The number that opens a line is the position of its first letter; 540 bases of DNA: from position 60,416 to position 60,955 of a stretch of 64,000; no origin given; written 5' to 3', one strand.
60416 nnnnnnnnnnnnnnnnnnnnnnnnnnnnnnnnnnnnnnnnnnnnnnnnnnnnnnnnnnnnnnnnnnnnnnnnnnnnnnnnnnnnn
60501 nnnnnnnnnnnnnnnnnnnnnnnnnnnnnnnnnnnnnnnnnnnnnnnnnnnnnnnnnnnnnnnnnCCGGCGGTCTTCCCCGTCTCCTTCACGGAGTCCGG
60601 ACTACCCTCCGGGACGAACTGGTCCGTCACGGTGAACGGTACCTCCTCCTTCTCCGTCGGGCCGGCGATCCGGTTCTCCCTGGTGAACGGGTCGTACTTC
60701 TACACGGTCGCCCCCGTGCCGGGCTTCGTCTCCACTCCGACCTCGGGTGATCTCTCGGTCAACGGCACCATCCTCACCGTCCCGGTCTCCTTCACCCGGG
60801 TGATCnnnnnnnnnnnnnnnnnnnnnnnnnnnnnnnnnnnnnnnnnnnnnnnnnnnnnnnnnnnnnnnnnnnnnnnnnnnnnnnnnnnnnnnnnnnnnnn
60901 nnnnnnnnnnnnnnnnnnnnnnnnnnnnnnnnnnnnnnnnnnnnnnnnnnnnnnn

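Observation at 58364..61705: Giant surface protein combining a YVTN beta-propeller array with a repeated, sequon-embedding '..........' module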

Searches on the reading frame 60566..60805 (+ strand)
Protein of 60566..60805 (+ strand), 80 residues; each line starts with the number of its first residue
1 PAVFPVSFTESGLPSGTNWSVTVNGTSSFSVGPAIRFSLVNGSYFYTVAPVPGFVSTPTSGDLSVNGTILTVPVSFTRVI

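Call 7: search_protein_families(library=pfam, proteins=[window:60566-60805:+], max_evalue=10)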
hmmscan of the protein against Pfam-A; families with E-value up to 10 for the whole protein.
seq(80 aa): 0 families

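Call 19: search_solved_structures(query=A2, max_evalue=10, show_alignments=3)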
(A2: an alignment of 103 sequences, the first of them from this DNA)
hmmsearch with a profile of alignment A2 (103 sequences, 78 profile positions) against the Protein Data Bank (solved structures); distinct sequences matched with E-value up to 10: 13.
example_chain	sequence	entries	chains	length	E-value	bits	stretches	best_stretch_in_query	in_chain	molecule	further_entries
9vo5_B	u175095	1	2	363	0.0044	20.2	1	25-73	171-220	SpaA-like prealbumin fold domain-containing protein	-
9vo4_B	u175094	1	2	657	0.0095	19.1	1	25-73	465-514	SpaA-like prealbumin fold domain-containing protein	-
5hfs_A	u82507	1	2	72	0.13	15.5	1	21-55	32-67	Gingipain R2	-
7pq4_A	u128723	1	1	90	0.25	14.6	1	21-55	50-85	Arginine-specific cysteine proteinase (Arg-gingipain)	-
5ag9_A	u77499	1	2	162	0.61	13.3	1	21-54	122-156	Gingipain R2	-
5ag8_A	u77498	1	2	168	0.64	13.3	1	21-54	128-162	GINGIPAIN R2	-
2wan_A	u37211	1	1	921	0.67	13.2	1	34-76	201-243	PULLULANASE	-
6w3h_C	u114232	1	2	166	0.73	13.1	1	25-67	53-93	Transferrin receptor protein 1,Transferrin receptor protein 1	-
5dxl_A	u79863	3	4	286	1.4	12.2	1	8-32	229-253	trehalose-6-phosphate phosphatase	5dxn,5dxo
1yhp_A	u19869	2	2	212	1.9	11.7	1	33-67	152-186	Calcium-dependent cell adhesion molecule-1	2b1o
9ubw_G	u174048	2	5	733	2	11.7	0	29-55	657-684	Cation channel sperm-associated auxiliary subunit delta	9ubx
6esq_I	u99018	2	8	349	2.3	11.5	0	37-56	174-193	HydroxyMethylGlutaryl-CoA synthase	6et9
7eeb_G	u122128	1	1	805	2.7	11.3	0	29-55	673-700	Cation channel sperm-associated protein subunit delta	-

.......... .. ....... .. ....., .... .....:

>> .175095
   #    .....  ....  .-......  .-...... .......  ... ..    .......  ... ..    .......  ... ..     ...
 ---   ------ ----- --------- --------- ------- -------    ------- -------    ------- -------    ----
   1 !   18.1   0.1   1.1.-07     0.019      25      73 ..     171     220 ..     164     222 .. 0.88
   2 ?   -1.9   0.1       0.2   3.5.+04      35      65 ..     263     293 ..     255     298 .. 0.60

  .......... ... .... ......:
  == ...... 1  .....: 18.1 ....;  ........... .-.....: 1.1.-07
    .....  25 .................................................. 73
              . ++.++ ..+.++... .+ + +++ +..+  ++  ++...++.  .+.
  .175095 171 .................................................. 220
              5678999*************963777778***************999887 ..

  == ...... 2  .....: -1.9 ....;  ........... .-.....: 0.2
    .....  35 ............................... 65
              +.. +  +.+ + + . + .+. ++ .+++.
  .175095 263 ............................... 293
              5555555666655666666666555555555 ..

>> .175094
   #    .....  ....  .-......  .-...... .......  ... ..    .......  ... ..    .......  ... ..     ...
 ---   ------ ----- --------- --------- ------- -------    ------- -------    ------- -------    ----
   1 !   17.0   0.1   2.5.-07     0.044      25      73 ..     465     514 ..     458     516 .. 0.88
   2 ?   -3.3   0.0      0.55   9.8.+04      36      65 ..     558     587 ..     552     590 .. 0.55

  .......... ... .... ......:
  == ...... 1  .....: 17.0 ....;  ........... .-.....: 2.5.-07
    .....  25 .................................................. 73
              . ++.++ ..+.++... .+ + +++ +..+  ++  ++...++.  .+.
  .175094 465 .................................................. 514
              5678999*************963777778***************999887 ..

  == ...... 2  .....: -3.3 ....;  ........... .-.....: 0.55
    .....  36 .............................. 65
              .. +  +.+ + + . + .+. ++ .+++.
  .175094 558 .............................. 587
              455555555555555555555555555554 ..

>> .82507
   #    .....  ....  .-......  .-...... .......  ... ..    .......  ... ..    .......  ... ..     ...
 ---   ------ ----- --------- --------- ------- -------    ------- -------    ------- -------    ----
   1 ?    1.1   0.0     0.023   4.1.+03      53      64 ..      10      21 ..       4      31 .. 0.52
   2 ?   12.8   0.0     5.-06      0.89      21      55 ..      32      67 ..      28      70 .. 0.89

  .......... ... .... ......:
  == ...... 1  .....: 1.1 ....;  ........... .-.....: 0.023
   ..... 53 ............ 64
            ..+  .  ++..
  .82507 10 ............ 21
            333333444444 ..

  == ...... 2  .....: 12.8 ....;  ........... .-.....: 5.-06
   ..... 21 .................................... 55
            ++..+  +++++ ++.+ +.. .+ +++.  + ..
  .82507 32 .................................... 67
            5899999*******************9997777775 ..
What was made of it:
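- Closest known: CnaB-type stalk domains of Gram-positive surface proteins. Same: There is also a shared P-N-G-x-Y turn motif (call 19).
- Profile hit to a SpaA-like prealbumin domain, E 0.0044, aligned on the PNGxY motif (call 19). A bacterial SpaA-like domain has the same LPNGDY turn without a sequon (call 19).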

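Call 24: predict_structure(alignment_id=A2)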
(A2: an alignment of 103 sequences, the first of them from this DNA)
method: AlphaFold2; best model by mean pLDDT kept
length: 78 residues; sequences in the alignment: 103
mean_pLDDT: 98.1   pTM: 0.86
mean pLDDT of the five models: 98.1, 98.1, 97.7, 97.6, 97.1
residues with pLDDT >= 90: 78; 70-90: 0; 50-70: 0; < 50: 0
segments of 3 or more residues with pLDDT < 50: none
pLDDT, mean of each block of 10 residues (from residue 1): 98 98 98 98 98 99 97 98
secondary structure, 60 per line:
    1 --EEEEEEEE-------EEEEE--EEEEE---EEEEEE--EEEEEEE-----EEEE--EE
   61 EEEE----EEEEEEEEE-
elements in order: E3-10 E18-22 E25-29 E33-38 E41-47 E53-56 E59-64 E69-77
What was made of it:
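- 60572..60799 (+): Module copy 2 (aa 737-812). The AlphaFold model of this copy has pLDDT 98.1 and eight strands (call 24).
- AlphaFold pLDDT 98.1, pTM 0.86 (call 24). In the model, three NG pairs (aa 23-24, 40-41 and 65-66 of the module) lie exactly between consecutive strands (call 24).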

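Call 26: search_protein_representatives(alignment_id=A2)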
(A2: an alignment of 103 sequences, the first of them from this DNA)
Query: 103 sequences, 78 profile positions. Proteins with E-value up to 0.001 (for the whole library): 8393; up to 1e-10: 6711; up to 1e-30: 4006. The best 150 are listed.
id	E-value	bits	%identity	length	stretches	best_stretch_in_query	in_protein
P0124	0.0e+00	3416.4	-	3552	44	2-77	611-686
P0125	0.0e+00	1851.1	-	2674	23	2-77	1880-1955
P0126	0.0e+00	1525.5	-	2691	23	1-77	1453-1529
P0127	0.0e+00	1463.3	-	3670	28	2-77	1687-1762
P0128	0.0e+00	1334.4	-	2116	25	2-77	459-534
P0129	0.0e+00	1320.0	-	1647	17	1-77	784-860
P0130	0.0e+00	1196.5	-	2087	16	1-77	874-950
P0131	0.0e+00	1127.0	-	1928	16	1-77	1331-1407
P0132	0.0e+00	1102.5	-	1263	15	2-77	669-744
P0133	0.0e+00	1090.5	-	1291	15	1-77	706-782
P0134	0.0e+00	1009.8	-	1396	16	2-76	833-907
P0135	0.0e+00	1003.0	-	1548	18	2-76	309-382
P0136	8.2e-299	980.7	-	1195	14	1-77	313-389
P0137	9.6e-299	980.4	-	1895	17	2-76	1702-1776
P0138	6.8e-298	977.7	-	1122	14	1-77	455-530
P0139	2.2e-294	966.5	-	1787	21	2-77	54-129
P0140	3.1e-291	956.4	-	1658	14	2-77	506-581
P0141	7.9e-284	932.7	-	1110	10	2-77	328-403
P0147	3.9e-258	850.3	-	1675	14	2-77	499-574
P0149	1.3e-241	797.4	-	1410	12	2-76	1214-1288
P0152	4.4e-239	789.3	-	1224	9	2-76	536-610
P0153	7.0e-238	785.4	-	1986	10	2-77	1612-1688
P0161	2.0e-224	742.3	-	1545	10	2-77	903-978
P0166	6.9e-222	734.2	-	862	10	2-77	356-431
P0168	2.9e-221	732.2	-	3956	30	5-62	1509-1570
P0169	5.5e-221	731.3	-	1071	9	2-77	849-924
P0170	1.3e-219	726.9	-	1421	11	2-77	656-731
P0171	1.7e-218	723.3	-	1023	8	1-77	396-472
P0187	2.3e-209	694.1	-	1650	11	2-77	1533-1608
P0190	2.2e-208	690.9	-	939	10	1-77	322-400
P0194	3.7e-203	674.2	-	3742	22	1-77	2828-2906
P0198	5.0e-202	670.5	-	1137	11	2-77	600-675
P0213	9.1e-195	647.3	-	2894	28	6-75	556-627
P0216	1.9e-193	643.0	-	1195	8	2-77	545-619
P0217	2.1e-193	642.9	-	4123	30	4-68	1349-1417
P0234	3.3e-188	626.3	-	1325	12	1-76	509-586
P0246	5.4e-181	603.2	-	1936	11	2-77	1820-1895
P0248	2.2e-180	601.2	-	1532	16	2-76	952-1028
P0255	1.0e-177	592.6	-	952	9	1-77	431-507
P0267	8.2e-176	586.5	-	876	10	1-77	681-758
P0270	3.2e-175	584.6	-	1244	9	2-77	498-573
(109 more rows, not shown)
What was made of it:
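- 8393 representatives at E<=1e-3, up to 44 copies per protein (call 26).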

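Call 29: search_protein_families(library=pfam, alignment_id=A2, max_evalue=1)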
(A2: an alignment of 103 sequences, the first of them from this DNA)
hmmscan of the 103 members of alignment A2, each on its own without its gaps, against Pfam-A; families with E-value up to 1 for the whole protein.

A. member 1, seq(78 aa): 0 families

B. families by the number of members that match (of 103 scanned): 53 families (the first 25 are shown)
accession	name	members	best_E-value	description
PF21653.3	pulA_all-beta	3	0.031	Pullulanase, all-beta domain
PF17803.7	Cadherin_4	3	0.049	Bacterial cadherin-like domain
PF06742.16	DUF1214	3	0.082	Protein of unknown function (DUF1214)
PF13648.12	Lipocalin_4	2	0.0034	Lipocalin-like domain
PF23374.1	Fn3_arc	2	0.0057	Archaeal fibronectin-III type-like domain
PF25485.1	DUF7908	2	0.0075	Domain of unknown function (DUF7908)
PF06458.18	MucBP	2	0.017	MucBP domain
PF23157.1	DUF7055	2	0.028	Domain of unknown function (DUF7055)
PF24507.1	Ig_CFAP65_4th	2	0.039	CFAP65, fourth Ig-like domain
PF23438.1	DUF7123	2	0.15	Domain of unknown function (DUF7123)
PF16537.11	T2SSB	2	0.16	Type II secretion system protein B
PF17893.6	Cas9_b_hairpin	2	0.21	CRISPR-associated endonuclease Cas9 beta-hairpin domain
PF00139.26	Lectin_legB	1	0.0027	Legume lectin domain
PF10342.15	Kre9_KNH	1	0.0037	Kre9/KNH-like N-terminal Ig-like domain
PF17802.7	SpaA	1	0.0061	Prealbumin-like fold domain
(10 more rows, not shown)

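Call 32: search_protein_families(library=pfam, proteins=[P0140, P0147, P0152, P0170, P0171, P0141, P0169], max_evalue=0.00001)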
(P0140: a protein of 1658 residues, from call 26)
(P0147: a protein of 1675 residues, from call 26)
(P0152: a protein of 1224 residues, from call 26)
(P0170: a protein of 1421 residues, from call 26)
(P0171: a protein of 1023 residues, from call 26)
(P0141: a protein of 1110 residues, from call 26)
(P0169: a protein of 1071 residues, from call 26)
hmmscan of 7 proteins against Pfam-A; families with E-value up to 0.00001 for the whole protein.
P0140 (1658 aa): 0 families

P0147 (1675 aa): 1 family
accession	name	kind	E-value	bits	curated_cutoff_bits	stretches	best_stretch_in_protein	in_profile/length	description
PF22898.2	NOMO1-like_1st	-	8e-08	32.7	27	0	849-876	46-73/85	BOS complex subunit NOMO1-like, first beta sandwich domain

P0152 (1224 aa): 0 families

P0170 (1421 aa): 0 families

P0171 (1023 aa): 1 family
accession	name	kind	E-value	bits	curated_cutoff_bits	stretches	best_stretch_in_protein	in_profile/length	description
PF06742.16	DUF1214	-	4.7e-09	37.2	25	0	397-424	21-48/112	Protein of unknown function (DUF1214)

P0141 (1110 aa): 5 families
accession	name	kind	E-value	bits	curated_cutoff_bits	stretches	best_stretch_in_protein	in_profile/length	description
PF24507.1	Ig_CFAP65_4th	-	6e-10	39.8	27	0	686-727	14-55/76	CFAP65, fourth Ig-like domain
PF22067.2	Cep192_D3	-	8.2e-10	39.1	27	0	869-907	57-96/99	Cep192 domain 3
PF06742.16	DUF1214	-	1.1e-07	32.8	25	0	325-351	18-44/112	Protein of unknown function (DUF1214)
PF23157.1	DUF7055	-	1.1e-06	28.7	27.6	0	597-639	9-47/66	Domain of unknown function (DUF7055)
PF22898.2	NOMO1-like_1st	-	7.7e-06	26.4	27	0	680-715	43-78/85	BOS complex subunit NOMO1-like, first beta sandwich domain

P0169 (1071 aa): 1 family
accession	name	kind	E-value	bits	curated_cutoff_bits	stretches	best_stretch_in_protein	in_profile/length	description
PF06742.16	DUF1214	-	4.4e-08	34.1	25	0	289-315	17-43/112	Protein of unknown function (DUF1214)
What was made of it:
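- Closest known: NOMO. Same: Weak NOMO1-like Pfam hits appear in some family members (call 32).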

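Call 40: search_protein_families(library=pfam, proteins=[P0213, P0129, P0198, P0153, P0216], max_evalue=0.000001)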
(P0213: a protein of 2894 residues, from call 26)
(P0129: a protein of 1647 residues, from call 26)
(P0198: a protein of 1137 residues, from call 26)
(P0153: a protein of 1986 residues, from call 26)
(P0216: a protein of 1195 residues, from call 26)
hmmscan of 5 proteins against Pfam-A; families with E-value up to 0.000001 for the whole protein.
P0213 (2894 aa): 1 family
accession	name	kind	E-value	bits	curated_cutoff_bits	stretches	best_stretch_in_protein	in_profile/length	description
PF10102.14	DUF2341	-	5.3e-12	46.5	23.4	1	2174-2275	4-83/84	Domain of unknown function (DUF2341)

P0129 (1647 aa): 1 family
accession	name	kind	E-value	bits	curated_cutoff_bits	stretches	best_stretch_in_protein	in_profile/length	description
PF13547.12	GTA_TIM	-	3.6e-07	30.3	27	0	52-120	171-240/299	GTA TIM-barrel-like domain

P0198 (1137 aa): 0 families

P0153 (1986 aa): 2 families
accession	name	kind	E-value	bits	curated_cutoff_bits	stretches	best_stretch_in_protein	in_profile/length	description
PF18911.6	PKD_4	-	4.6e-16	59.1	27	0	148-215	18-84/85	PKD domain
PF15902.12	Sortilin-Vps10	-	6.8e-13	48.6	33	0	981-1106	5-124/446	Sortilin, neurotensin receptor 3,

P0216 (1195 aa): 0 families
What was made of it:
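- Tried and rejected: Pfam scans of the heads of 12 other module proteins gave almost nothing: DUF2341, PKD, Sortilin-Vps10 (calls 32, 40).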

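Call 51: fold_search(model_id=the predicted structure, library=pdb)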
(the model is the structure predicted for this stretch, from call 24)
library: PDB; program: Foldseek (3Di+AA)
matches with E <= 10: 757; with E <= 0.001: 0
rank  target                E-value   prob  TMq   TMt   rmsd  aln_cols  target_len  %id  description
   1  3is0                  6.4e-03  1.00  0.76  0.17   2.4        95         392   10  Crystal structure of functional region of UafA from Staphylococcus saprophyticus in the presence of cholesterol (released 2010-09-08)
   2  4jdz_B                9.0e-03  1.00  0.72  0.15   5.1       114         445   16  Structures of SdrD from Staphylococcus aureus reveal the molecular mechanism of how the cell surface receptors recogni (released 2013-06-19)
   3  6hif_Y                1.1e-02  1.00  0.71  0.65   2.4        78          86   20  Kuenenia stuttgartiensis hydrazine dehydrogenase complex (released 2019-04-17)
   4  4bug_A                1.2e-02  1.00  0.55  0.13   8.1       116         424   12  Pilus-presented adhesin, Spy0125 (Cpa), Cys426Ala mutant (released 2013-10-09)
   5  3is1                  1.3e-02  1.00  0.75  0.17   2.5        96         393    9  Crystal structure of functional region of UafA from Staphylococcus saprophyticus in C2 form at 2.45 angstrom resolution (released 2010-09-08)
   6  4ecn                  1.3e-02  1.00  0.53  0.07   5.4       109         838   17  Crystal structure of a leucine-rich repeat protein (BT_0210) from Bacteroides thetaiotaomicron VPI-5482 at 2.80 A resolu (released 2012-05-23)
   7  10ps                  1.3e-02  1.00  0.75  0.12   5.0       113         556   18  Crystal structure of SdrD A2-A3-B1-B2 domains from Staphylococcus aureus JH1 (released 2026-02-11)
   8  2xhn_A                1.3e-02  1.00  0.60  0.12   3.5        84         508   19  Rhamnogalacturonan lyase from Aspergillus aculeatus K150A active site mutant (released 2010-09-29)
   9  1nkg                  1.3e-02  1.00  0.59  0.11   3.7        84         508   19  Rhamnogalacturonan lyase from Aspergillus aculeatus (released 2004-05-25)
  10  3njx                  2.1e-02  1.00  0.59  0.12   3.5        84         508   19  Rhamnogalacturonan Lyase from Aspergillus aculeatus mutant H210A (released 2010-10-06)
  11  9k1u_B                2.2e-02  1.00  0.59  0.61   4.1        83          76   16  crystal structure of Rtks and Ppka complex (released 2025-10-22)
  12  4bug_B                2.2e-02  0.99  0.54  0.13   8.2       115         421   12  Pilus-presented adhesin, Spy0125 (Cpa), Cys426Ala mutant (released 2013-10-09)
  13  9k1u_D                2.3e-02  1.00  0.59  0.60   4.2        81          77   16  crystal structure of Rtks and Ppka complex (released 2025-10-22)
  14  4jdz_A                2.4e-02  1.00  0.74  0.16   5.1       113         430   14  Structures of SdrD from Staphylococcus aureus reveal the molecular mechanism of how the cell surface receptors recogni (released 2013-06-19)
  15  6vjb                  2.4e-02  1.00  0.58  0.05   4.1        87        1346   16  Crystal structure of a catalytically inactive CXC Chemokine-degrading protease SpyCEP from Streptococcus pyogenes (released 2020-04-15)
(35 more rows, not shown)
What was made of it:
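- On CnaB / SpaA prealbumin-fold stalk domains: Foldseek TM 0.72-0.76 (call 51).
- Foldseek TM 0.72-0.76 to UafA and SdrD (call 51).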

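Call 57: list_cluster_members(proteins=[P0124, P0128, P0132, P0137, P0139, P0168, P0217, P0190, P0161, P0255])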
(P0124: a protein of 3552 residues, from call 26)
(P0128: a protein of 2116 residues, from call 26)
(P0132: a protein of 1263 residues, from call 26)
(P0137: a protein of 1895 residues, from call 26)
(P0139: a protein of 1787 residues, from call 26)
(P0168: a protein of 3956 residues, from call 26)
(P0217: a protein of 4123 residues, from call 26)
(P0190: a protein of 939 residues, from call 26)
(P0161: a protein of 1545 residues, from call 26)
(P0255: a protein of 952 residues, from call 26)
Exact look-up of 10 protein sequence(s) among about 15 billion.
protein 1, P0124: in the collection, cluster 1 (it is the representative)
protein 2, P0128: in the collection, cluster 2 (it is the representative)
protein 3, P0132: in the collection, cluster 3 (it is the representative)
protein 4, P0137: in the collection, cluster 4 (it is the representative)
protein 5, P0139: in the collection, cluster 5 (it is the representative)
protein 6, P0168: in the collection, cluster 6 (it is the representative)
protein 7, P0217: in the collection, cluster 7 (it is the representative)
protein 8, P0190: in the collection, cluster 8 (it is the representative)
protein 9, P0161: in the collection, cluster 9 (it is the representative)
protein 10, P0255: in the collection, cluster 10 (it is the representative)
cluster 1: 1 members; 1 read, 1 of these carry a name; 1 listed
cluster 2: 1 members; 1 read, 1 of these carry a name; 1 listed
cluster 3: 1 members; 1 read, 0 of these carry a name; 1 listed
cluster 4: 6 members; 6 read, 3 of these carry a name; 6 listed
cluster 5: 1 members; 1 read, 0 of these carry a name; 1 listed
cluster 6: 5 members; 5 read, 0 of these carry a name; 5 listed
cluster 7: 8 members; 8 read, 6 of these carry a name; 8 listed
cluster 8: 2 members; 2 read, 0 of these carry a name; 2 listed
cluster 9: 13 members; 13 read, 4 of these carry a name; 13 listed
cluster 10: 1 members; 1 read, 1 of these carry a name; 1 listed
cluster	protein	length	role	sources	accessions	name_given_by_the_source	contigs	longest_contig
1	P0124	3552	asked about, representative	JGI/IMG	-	hypothetical protein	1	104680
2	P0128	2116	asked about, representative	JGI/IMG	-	hypothetical protein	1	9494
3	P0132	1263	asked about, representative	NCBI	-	-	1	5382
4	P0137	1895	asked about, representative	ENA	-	-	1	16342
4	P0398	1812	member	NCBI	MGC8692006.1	MAG: hypothetical protein ACP5RZ_03200 [Thermoplasmata archaeon]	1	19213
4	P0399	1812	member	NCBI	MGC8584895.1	MAG: hypothetical protein ACP5L4_02070 [Thermoplasmata archaeon]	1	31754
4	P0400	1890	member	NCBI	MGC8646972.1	MAG: hypothetical protein ACP5T9_05510 [Thermoplasmata archaeon]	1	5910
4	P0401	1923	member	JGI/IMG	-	-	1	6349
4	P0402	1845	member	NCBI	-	-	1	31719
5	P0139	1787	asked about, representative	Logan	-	-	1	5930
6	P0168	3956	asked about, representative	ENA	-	-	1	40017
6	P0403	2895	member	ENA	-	-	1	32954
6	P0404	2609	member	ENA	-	-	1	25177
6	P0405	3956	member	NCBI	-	-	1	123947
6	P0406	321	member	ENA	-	-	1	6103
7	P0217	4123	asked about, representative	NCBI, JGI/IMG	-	hypothetical protein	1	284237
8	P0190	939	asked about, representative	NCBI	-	-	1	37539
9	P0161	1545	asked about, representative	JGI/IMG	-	-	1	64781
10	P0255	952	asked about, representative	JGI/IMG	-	hypothetical protein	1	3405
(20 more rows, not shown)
